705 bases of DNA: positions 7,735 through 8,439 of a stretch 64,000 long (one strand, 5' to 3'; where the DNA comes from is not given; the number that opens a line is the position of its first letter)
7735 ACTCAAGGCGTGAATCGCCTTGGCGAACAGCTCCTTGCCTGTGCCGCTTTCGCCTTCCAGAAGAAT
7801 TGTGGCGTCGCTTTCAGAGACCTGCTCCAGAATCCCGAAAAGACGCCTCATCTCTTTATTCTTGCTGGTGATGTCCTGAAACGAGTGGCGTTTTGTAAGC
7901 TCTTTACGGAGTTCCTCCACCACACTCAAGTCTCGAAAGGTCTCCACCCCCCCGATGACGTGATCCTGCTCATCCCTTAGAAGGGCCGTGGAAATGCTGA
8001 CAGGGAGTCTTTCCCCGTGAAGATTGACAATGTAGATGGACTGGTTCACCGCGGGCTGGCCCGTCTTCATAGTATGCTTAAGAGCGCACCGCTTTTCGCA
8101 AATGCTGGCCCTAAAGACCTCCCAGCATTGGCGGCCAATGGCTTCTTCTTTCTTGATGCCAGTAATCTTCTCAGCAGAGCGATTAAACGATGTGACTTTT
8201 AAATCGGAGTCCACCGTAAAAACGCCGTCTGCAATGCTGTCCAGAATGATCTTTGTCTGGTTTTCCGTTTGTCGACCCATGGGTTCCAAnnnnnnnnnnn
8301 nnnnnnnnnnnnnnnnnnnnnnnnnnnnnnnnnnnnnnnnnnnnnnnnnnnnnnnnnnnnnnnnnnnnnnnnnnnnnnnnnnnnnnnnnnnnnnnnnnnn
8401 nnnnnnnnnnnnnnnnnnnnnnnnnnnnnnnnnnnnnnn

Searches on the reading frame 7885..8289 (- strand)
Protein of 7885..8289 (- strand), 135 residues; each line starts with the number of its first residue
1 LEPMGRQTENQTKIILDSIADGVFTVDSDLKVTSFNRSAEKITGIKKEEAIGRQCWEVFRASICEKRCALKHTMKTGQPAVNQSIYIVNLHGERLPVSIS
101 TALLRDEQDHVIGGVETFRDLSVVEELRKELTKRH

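Call 7: search_solved_structures(query=A1, max_evalue=0.01, show_alignments=3)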
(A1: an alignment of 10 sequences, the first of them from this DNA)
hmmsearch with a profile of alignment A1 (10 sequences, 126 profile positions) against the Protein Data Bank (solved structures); distinct sequences matched with E-value up to 0.01: 178 (the best 60 are shown).
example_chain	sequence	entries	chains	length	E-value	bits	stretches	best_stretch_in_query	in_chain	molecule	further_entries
9clo_A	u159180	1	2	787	6.4e-24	87.5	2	8-124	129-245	Oxygen sensor protein DosP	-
9bgv_A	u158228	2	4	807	7e-24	87.4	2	8-124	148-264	Oxygen sensor protein DosP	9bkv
9cmf_A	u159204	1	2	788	1.2e-23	86.7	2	8-124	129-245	Oxygen sensor protein DosP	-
9cdr_A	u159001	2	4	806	1.3e-23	86.6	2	8-124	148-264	Oxygen sensor protein DosP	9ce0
8isj_A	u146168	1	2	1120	1.5e-15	60.5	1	4-122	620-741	Phytochrome A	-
8iff_A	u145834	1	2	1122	1.5e-15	60.5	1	4-122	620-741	Phytochrome A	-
8f5z_B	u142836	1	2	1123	1.5e-15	60.5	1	4-122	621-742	Phytochrome A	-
8isi_A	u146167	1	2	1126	1.5e-15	60.5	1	4-122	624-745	Phytochrome A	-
9irk_C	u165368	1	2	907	2.7e-14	56.4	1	5-120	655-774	Phytochrome B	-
9iuz_B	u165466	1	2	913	2.8e-14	56.4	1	5-120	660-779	Phytochrome B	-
7rzw_A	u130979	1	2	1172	5.6e-14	55.4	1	5-120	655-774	Phytochrome B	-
8yb4_B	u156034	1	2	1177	5.7e-14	55.4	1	5-120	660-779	phytochrome B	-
9itf_C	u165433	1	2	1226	6.5e-14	55.2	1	5-120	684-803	Phytochrome B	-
9jlb_A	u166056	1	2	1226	6.5e-14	55.2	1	5-120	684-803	Phytochrome B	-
9qq6_A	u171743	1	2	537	1.5e-13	54.1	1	10-124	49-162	histidine kinase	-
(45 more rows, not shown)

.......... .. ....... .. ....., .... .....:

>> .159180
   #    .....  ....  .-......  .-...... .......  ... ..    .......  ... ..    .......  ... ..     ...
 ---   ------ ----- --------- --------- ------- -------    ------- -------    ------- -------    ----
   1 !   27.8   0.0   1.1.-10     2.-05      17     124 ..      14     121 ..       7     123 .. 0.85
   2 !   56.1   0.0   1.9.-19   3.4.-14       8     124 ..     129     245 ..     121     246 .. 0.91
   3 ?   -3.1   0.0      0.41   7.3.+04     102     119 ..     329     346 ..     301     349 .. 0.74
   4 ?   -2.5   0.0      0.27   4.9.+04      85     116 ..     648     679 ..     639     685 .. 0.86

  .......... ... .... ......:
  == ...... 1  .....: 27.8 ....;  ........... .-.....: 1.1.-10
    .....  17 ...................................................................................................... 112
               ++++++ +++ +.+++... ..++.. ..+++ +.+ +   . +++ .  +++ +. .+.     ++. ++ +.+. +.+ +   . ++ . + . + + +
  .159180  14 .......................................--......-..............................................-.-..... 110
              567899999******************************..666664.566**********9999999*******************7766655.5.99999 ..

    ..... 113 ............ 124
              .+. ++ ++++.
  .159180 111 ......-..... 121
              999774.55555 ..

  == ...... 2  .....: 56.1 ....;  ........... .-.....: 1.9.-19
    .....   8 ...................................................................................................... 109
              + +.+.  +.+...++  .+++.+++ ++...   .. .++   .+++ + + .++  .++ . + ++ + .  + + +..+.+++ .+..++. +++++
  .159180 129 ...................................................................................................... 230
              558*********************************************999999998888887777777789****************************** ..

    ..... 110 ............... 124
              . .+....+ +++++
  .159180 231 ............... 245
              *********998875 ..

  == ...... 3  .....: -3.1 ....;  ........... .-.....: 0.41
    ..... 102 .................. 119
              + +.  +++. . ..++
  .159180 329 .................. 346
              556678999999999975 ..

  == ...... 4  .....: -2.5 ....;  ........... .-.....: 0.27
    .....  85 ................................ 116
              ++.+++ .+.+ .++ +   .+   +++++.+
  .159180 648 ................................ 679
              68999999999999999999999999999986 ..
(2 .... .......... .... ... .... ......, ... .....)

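Call 14: find_homologous_proteins(query=A2, max_evalue=0.00001)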
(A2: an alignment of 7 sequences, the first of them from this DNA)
Query A2 (7 sequences) (124 aa, profile of the alignment): 790 proteins with E <= 0.00001 among 1450 candidates; the best 120 are listed.
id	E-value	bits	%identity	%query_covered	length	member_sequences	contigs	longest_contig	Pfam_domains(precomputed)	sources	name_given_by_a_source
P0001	1.1e-40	156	23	98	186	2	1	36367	PF13426.14,PF13188.14,PF08448.17,PF00989.32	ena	-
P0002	6.7e-40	154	95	100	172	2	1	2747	PF13426.14,PF13188.14,PF08448.17,PF00989.32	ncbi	ncbi:MAG TPA: PAS domain-containing protein, partial [Desulfatiglandales bacterium]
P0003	1.1e-39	153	88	100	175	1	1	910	PF13426.14,PF13188.14,PF00158.33,PF08448.17,PF00989.32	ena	-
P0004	1.3e-39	153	24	94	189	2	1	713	PF13426.14,PF13188.14,PF08448.17,PF00989.32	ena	-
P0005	2.6e-39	152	21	94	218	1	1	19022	PF13426.14,PF13188.14,PF08448.17,PF00989.32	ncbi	-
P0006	3.2e-39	151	90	99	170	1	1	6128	PF13426.14,PF13188.14,PF00158.33,PF08448.17,PF00989.32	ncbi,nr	ncbi:MAG: PAS domain-containing protein, partial [Deltaproteobacteria bacterium]|nr:PAS domain-conta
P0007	8.7e-39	150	84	99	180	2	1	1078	PF13426.14,PF13188.14,PF08448.17,PF00989.32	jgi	jgi:PAS domain S-box-containing protein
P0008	6.6e-38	147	79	98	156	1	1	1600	PF13426.14,PF13188.14,PF08448.17,PF00989.32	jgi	jgi:PAS domain S-box-containing protein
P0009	7.8e-38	147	80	98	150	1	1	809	PF13426.14,PF13188.14,PF08448.17,PF00989.32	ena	-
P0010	1.5e-37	146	78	99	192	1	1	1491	PF13426.14,PF13188.14,PF00158.33,PF08448.17,PF00989.32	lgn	-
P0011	2.7e-37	145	-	-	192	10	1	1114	PF13426.14,PF13188.14,PF08448.17,PF00989.32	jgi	-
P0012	3.4e-37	145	26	98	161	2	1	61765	PF08448.17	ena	-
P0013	6.9e-37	144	75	99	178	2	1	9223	PF13426.14,PF13188.14,PF00158.33,PF08448.17,PF00989.32,PF14532.13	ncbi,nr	ncbi:MAG: PAS domain-containing protein, partial [Deltaproteobacteria bacterium]|nr:PAS domain-conta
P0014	1.2e-36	143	80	99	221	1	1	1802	PF13426.14,PF13188.14,PF08448.17,PF00989.32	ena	-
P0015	2.1e-36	142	76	99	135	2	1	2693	PF13426.14,PF13188.14,PF08448.17,PF00989.32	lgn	-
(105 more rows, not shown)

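Call 28: predict_structure(alignment_id=A3)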
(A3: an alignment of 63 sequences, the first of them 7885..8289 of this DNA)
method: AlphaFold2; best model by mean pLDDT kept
length: 135 residues; sequences in the alignment: 63
mean_pLDDT: 92.4   pTM: 0.82
mean pLDDT of the five models: 92.4, 90.9, 90.7, 90.0, 85.6
residues with pLDDT >= 90: 111; 70-90: 16; 50-70: 5; < 50: 3
segments of 3 or more residues with pLDDT < 50: 1-3
pLDDT, mean of each block of 10 residues (from residue 1): 60 87 98 98 98 96 91 97 96 97 97 98 93 85
secondary structure, 60 per line:
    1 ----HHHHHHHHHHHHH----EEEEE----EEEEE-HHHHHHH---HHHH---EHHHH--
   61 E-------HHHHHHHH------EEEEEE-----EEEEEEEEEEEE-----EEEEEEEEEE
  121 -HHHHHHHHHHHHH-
elements in order: H5-17 E22-26 E31-35 H37-43 H47-50 H55-58 H69-76 E83-88 E94-105 E111-120 H122-134

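Call 32: fold_search(model_id=the predicted structure, library=pdb)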
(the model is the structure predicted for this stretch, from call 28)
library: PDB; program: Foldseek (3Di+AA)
matches with E <= 10: 1423; with E <= 0.001: 610
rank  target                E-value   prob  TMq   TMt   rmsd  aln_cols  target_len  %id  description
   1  9bgv_A                1.3e-09  1.00  0.70  0.14   4.6       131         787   19  DosP R97A straight form (released 2024-11-20)
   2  3lyx_A                6.4e-09  1.00  0.72  0.81   2.4       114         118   17  Crystal structure of the PAS domain of the protein CPS_1291 from Colwellia psychrerythraea. Northeast Structural Genom (released 2010-04-07)
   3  3lyx_B                9.1e-09  1.00  0.70  0.78   2.9       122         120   16  Crystal structure of the PAS domain of the protein CPS_1291 from Colwellia psychrerythraea. Northeast Structural Genom (released 2010-04-07)
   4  9cmf_A                1.2e-08  1.00  0.72  0.14   3.4       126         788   19  Substrate bound DosP (released 2024-11-20)
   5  9vf7_C                2.5e-08  1.00  0.76  0.75   3.4       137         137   20  Structure of Meiothermus ruber Mrub_1259 LOV domain with N- and C-terminal alpha helices (MrLOVe) (released 2025-06-25)
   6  9vf7_A                5.1e-08  1.00  0.73  0.70   3.6       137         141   20  Structure of Meiothermus ruber Mrub_1259 LOV domain with N- and C-terminal alpha helices (MrLOVe) (released 2025-06-25)
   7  9cdr_A                5.1e-08  1.00  0.72  0.15   3.8       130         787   18  DosP Apo straight form (released 2024-11-20)
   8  9qq6_A                5.1e-08  1.00  0.72  0.22   3.7       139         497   16  Structure of the Azotobacter vinelandii NifL-NifA complex (released 2025-06-18)
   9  5luv_A                5.7e-08  1.00  0.77  0.78   2.8       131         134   18  Short LOV protein W619_1 in apo-state (released 2017-02-22)
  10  9bkv_B                7.2e-08  1.00  0.72  0.14   3.4       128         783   20  DosP R97A bent form (released 2024-11-20)
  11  5xge                  7.7e-08  1.00  0.69  0.19   4.7       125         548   22  Crystal structure of the PAS-GGDEF-EAL domain of PA0861 from Pseudomonas aeruginosa in complex with cyclic di-GMP (released 2017-12-20)
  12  2gj3_B                1.2e-07  1.00  0.68  0.76   3.0       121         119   16  Crystal structure of the FAD-containing PAS domain of the protein NifL from Azotobacter vinelandii. (released 2007-03-06)
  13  9vf7_B                1.2e-07  1.00  0.75  0.73   3.3       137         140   20  Structure of Meiothermus ruber Mrub_1259 LOV domain with N- and C-terminal alpha helices (MrLOVe) (released 2025-06-25)
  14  7yx0_A                1.3e-07  1.00  0.69  0.57   5.2       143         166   15  Crystal structure of the full-length short LOV protein SBW25-LOV from Pseudomonas fluorescens (light state) (released 2023-05-24)
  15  5fq1_A                1.4e-07  1.00  0.66  0.80   3.3       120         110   23  Structure of the cytoplasmic PAS domain of the Geobacillus thermodenitrificans histidine kinase CitA (released 2017-01-11)
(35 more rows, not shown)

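Call 34: search_protein_representatives(alignment_id=A2)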
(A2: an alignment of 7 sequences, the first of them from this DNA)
Query: 7 sequences, 125 profile positions. Proteins with E-value up to 0.001 (for the whole library): 402099; up to 1e-10: 164018; up to 1e-30: 14131. The best 150 are listed.
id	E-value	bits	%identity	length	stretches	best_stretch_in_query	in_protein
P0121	0.0e+00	1079.4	-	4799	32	6-125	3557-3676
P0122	1.2e-165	558.3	-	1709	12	4-123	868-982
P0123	6.0e-156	526.9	-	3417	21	2-123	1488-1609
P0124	2.2e-148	502.5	-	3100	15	6-125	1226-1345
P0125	5.0e-147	498.1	-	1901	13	4-123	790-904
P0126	1.5e-118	406.1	-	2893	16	3-122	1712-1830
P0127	2.2e-117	402.3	-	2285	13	5-125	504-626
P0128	1.2e-114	393.5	-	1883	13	4-125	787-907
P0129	9.8e-114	390.6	-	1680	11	4-124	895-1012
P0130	8.2e-113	387.6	-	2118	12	4-124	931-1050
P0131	5.3e-109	375.3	-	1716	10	3-122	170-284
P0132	2.7e-108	373.0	-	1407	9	3-124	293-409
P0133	1.0e-107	371.2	-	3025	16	6-123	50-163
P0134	1.7e-106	367.2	-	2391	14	22-125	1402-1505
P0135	2.6e-105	363.4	-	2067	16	6-123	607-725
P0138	9.5e-103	355.1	-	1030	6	9-122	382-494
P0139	1.4e-101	351.2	-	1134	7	3-122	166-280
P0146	1.3e-98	341.7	-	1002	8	3-124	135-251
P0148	6.4e-98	339.5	-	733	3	3-125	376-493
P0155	6.5e-95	329.7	-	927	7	6-125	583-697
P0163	4.6e-92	320.6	-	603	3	6-122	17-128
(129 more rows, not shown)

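Call 47: find_related_loci(query=A4, collection=genome_contigs, flank=6000)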
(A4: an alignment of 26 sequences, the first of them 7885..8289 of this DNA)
Query A4 (135 aa) in genome_contigs; peptide patterns used: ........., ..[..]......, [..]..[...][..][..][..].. (x = any residue, [..] = any of these).
600 stretches matched a pattern (row limit reached: there are more); 587 encode a relative of the query (tblastn E <= 1e-3); the best 80 are kept; 80 distinct loci.
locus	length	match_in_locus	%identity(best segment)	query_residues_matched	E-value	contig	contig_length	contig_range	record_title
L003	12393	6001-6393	89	5-135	8e-77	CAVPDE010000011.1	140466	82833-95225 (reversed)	MAG: uncultured delta proteobacterium isolate MFD00032.bin.1.156 genome assembly, contig: contig_17007, whole genome sho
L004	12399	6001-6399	76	3-135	5e-68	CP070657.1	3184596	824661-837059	MAG: Deltaproteobacteria bacterium isolate bin80 chromosome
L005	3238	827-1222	73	4-135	5e-66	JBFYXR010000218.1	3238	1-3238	MAG: Desulfobacteraceae bacterium isolate PPR_0386 k121_5455668, whole genome shotgun sequence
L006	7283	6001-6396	72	4-135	3e-65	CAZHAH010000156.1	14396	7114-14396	MAG TPA_asm: uncultured Desulfobacteraceae bacterium isolate SRP167671_co2_229 genome assembly, contig: NODE_5519_length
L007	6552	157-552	73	4-135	5e-65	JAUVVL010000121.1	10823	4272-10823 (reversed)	MAG: Desulfobacteraceae bacterium isolate CSMAG_1163 CSMAG_1163_k127_1314634_length_10823_cov_90.6971, whole genome shot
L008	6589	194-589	73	4-135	8e-64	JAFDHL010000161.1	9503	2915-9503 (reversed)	MAG: Deltaproteobacteria bacterium isolate Meg22_1214_Bin_234 Meg22_1214_Bin_234_scaffold_44506, whole genome shotgun se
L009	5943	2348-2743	72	4-135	1e-63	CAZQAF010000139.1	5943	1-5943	MAG TPA_asm: uncultured Desulfobacteraceae bacterium isolate binchicken_co224_214 genome assembly, contig: NODE_15739_le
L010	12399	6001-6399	70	3-135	1e-63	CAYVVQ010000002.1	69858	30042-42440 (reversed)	MAG TPA_asm: uncultured Desulfobacterales bacterium isolate binchicken_co8_385 genome assembly, contig: NODE_242_length_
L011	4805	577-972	70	4-135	1e-62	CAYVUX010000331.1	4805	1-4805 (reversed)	MAG TPA_asm: uncultured Desulfobacteraceae bacterium isolate SRP141376_co1_261 genome assembly, contig: NODE_28191_lengt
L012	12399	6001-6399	70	3-135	1e-62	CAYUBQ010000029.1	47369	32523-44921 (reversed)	MAG TPA_asm: uncultured Desulfobacterales bacterium isolate SRP332253_co1_149 genome assembly, contig: NODE_873_length_4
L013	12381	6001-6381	72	9-135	3e-62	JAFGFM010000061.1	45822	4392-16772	MAG: Deltaproteobacteria bacterium isolate Zod_Metabat.1317 k87_2370713, whole genome shotgun sequence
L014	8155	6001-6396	72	4-135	1e-61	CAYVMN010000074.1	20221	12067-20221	MAG TPA_asm: uncultured Desulfobacteraceae bacterium isolate SRP323688_co1_238 genome assembly, contig: NODE_4415_length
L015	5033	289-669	74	9-135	7e-62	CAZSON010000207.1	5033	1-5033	MAG TPA_asm: uncultured Desulfobacter sp. isolate binchicken_co275_82 genome assembly, contig: NODE_31674_length_5033_co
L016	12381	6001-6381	73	9-135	2e-61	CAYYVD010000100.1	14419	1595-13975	MAG TPA_asm: uncultured Desulfobacterales bacterium isolate SRP141376_co2_252 genome assembly, contig: NODE_8266_length_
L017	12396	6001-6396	66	4-135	5e-61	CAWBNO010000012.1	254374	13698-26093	MAG: uncultured delta proteobacterium isolate MFD09779.bin.1.88 genome assembly, contig: contig_23276, whole genome shot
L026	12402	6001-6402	69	2-135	5e-58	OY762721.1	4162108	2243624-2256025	MAG: Desulfatiglandales bacterium isolate 7b555824-8626-4373-9f6d-e46e1e23d1ce genome assembly, chromosome: 1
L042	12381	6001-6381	63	9-135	7e-54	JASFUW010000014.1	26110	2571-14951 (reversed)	MAG: Phycisphaerae bacterium isolate D1105M12metaG_Bin_242 D1105M12metaG_FD_scaffold_71_c1, whole genome shotgun sequenc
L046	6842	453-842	58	6-135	9e-54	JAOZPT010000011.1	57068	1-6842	MAG: Candidatus Zixiibacteriota bacterium isolate GMC4.metabat2.266 GMC4_215_length_57068_cov_10.870205, whole genome sh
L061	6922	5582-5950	63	12-134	6e-52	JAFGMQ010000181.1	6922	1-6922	MAG: Deltaproteobacteria bacterium isolate Zod_Metabat.483 k87_7579787, whole genome shotgun sequence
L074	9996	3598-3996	56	3-135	7e-51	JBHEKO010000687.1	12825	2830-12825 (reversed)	MAG: Candidatus Hydrogenedentales bacterium isolate bin.191 k141_4881236, whole genome shotgun sequence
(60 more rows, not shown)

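Call 56: search_protein_families(library=pfam, proteins=[L013:7733-8143:+, L042:7838-8275:+, L074:7519-8409:+, L046:2779-3177:+, L026:10641-11099:+], max_evalue=0.001)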
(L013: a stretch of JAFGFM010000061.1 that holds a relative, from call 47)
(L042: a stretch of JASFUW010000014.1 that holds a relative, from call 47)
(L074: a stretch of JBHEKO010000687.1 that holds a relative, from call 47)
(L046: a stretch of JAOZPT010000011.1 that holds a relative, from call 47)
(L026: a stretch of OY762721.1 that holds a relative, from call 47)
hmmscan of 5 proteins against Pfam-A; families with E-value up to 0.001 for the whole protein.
L013:7733-8143:+ (136 aa): 1 family
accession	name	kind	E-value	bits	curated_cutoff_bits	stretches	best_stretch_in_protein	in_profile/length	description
PF02579.22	Nitro_FeMo-Co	-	6.2e-06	26.9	26.3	1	9-96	2-93/94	Dinitrogenase iron-molybdenum cofactor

L042:7838-8275:+ (145 aa): 1 family
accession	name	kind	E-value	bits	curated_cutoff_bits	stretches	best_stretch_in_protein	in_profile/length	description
PF02579.22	Nitro_FeMo-Co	-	5.2e-19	68.8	26.3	1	38-128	2-93/94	Dinitrogenase iron-molybdenum cofactor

L074:7519-8409:+ (296 aa): 11 families
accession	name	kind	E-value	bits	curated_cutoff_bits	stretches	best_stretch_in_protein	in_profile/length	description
PF01656.29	CbiA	-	5.1e-12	46.3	25.4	1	4-269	1-122/125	CobQ/CobB/MinD/ParA nucleotide binding domain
PF00037.32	Fer4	-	2.5e-10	40.1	21.1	1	62-83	2-23/24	4Fe-4S binding domain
PF10609.15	ParA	-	3.9e-08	33.5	27.1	0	4-25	6-27/246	NUBPL iron-transfer P-loop NTPase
PF12838.12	Fer4_7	-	6.3e-08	33.4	27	1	67-118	1-52/52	4Fe-4S dicluster domain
PF14697.11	Fer4_21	-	7.9e-08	32.8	35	1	61-119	1-57/59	4Fe-4S dicluster domain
PF12837.12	Fer4_6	-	1.4e-06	28.4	25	0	62-83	3-24/24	4Fe-4S binding domain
PF12797.12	Fer4_2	-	1.4e-05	25.2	24.5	0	62-78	4-20/22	4Fe-4S binding domain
PF13187.11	Fer4_9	-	2.6e-05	24.6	27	1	67-118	1-51/52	4Fe-4S dicluster domain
PF03193.22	RsgA_GTPase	-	7.7e-05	23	30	0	185-251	18-77/174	RsgA GTPase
PF13237.11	Fer4_10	-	0.00012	22.3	25.5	0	62-114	3-52/53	4Fe-4S dicluster domain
PF25160.1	LdpA_Fe-S-bd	-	0.00044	20.4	27.6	0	63-86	23-46/49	LdpA Fe-S cluster-binding domain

L046:2779-3177:+ (132 aa): 1 family
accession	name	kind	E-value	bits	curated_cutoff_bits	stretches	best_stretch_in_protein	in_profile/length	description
PF17253.7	DUF5320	-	1.2e-20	74.9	27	1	1-121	1-98/99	Family of unknown function (DUF5320)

L026:10641-11099:+ (152 aa): 1 family
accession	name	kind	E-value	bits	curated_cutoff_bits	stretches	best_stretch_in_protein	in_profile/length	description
PF01592.21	NifU_N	-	5.9e-21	75.4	22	1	31-150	2-125/127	NifU-like N terminal domain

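Call 67: search_solved_structures(query=A2, max_evalue=1e-8, show_alignments=2)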
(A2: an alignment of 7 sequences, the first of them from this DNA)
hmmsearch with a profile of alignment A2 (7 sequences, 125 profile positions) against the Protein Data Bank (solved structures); distinct sequences matched with E-value up to 1e-8: 22.
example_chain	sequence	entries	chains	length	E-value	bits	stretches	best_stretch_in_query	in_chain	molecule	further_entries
9clo_A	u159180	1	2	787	5.8e-16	61.7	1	8-122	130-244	Oxygen sensor protein DosP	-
9bgv_A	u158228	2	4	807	6.2e-16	61.6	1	8-122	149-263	Oxygen sensor protein DosP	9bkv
9cmf_A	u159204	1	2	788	7.2e-16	61.4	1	8-122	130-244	Oxygen sensor protein DosP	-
9cdr_A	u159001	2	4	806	7.7e-16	61.3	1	8-122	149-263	Oxygen sensor protein DosP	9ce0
6hmj_A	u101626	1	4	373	2.9e-11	46.5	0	20-117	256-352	Putative PAS/PAC sensor protein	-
6rhg_A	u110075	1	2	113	6.2e-11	45.4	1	20-117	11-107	Multi-sensor hybrid histidine kinase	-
6ph3_A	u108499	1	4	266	2.2e-10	43.7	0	22-124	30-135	Blue-light-activated histidine kinase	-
6pps_A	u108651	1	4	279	2.7e-10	43.4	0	22-124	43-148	Blue-light-activated histidine kinase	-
6ph4_A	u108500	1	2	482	4.9e-10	42.5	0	22-124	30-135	Blue-light-activated histidine kinase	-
9qq6_A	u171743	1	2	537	6.6e-10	42.1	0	9-123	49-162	histidine kinase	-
8pky_A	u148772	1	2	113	2.5e-09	40.2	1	20-117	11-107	histidine kinase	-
2pr5_A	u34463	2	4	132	3.6e-09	39.7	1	8-123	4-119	Blue-light photoreceptor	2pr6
6y7u_A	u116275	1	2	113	5.5e-09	39.1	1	20-117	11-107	Multi-sensor hybrid histidine kinase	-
6ywq_A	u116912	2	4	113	7.4e-09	38.7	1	20-117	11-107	Multi-sensor hybrid histidine kinase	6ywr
7ab6_A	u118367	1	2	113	7.7e-09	38.7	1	19-117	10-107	Multi-sensor hybrid histidine kinase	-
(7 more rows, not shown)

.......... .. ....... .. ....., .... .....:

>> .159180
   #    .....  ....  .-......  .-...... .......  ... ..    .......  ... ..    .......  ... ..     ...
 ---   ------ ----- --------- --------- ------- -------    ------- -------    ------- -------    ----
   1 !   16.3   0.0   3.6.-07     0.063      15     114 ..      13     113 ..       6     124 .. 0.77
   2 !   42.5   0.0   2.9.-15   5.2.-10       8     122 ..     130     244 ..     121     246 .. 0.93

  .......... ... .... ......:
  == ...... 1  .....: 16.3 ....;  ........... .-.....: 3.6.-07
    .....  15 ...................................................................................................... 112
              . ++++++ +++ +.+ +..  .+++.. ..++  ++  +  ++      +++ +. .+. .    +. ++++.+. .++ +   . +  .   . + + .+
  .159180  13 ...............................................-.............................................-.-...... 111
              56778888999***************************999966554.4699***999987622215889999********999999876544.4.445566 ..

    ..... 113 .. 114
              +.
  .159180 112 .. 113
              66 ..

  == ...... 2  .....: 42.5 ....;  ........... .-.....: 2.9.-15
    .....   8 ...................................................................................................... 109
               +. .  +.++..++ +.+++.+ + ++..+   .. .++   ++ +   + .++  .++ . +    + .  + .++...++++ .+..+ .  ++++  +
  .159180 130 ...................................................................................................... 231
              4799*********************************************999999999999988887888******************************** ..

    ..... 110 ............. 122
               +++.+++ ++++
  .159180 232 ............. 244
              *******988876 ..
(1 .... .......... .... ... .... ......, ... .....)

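Call 74: list_cluster_members(proteins=[P0122, P0138, P0148, P0132, P0139, P0146, P0155, P0163])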
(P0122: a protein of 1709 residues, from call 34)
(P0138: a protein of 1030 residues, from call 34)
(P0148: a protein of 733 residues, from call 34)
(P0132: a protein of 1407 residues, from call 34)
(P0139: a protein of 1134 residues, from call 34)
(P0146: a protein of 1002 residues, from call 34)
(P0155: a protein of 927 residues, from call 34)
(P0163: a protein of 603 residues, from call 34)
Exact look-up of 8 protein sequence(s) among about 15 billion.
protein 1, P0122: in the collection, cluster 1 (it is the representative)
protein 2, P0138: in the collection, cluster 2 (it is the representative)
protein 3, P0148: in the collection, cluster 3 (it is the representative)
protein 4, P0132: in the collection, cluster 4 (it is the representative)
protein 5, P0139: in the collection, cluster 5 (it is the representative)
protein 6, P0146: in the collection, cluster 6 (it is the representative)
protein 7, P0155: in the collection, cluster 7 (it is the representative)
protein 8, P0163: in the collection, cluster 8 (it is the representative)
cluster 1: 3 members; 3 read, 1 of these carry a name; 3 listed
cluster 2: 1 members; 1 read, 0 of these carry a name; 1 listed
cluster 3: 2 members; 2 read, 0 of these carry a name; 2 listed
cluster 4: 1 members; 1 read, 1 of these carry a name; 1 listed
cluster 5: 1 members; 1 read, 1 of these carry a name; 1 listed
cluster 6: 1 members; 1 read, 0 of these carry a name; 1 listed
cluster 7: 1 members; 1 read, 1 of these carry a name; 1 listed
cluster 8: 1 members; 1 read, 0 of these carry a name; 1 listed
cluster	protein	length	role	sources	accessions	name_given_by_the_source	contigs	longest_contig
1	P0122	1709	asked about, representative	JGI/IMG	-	-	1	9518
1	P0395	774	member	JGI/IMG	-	PAS domain S-box-containing protein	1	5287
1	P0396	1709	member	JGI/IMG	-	-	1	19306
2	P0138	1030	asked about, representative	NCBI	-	-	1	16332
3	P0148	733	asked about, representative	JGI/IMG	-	-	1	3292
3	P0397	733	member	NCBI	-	-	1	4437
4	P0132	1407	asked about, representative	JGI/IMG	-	PAS domain S-box-containing protein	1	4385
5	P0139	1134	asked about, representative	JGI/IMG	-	PAS domain S-box-containing protein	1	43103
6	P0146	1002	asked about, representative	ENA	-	-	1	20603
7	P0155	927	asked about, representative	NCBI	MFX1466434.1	MAG: PAS domain-containing protein, partial [Promethearchaeota archaeon]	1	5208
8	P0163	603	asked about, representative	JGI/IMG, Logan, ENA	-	-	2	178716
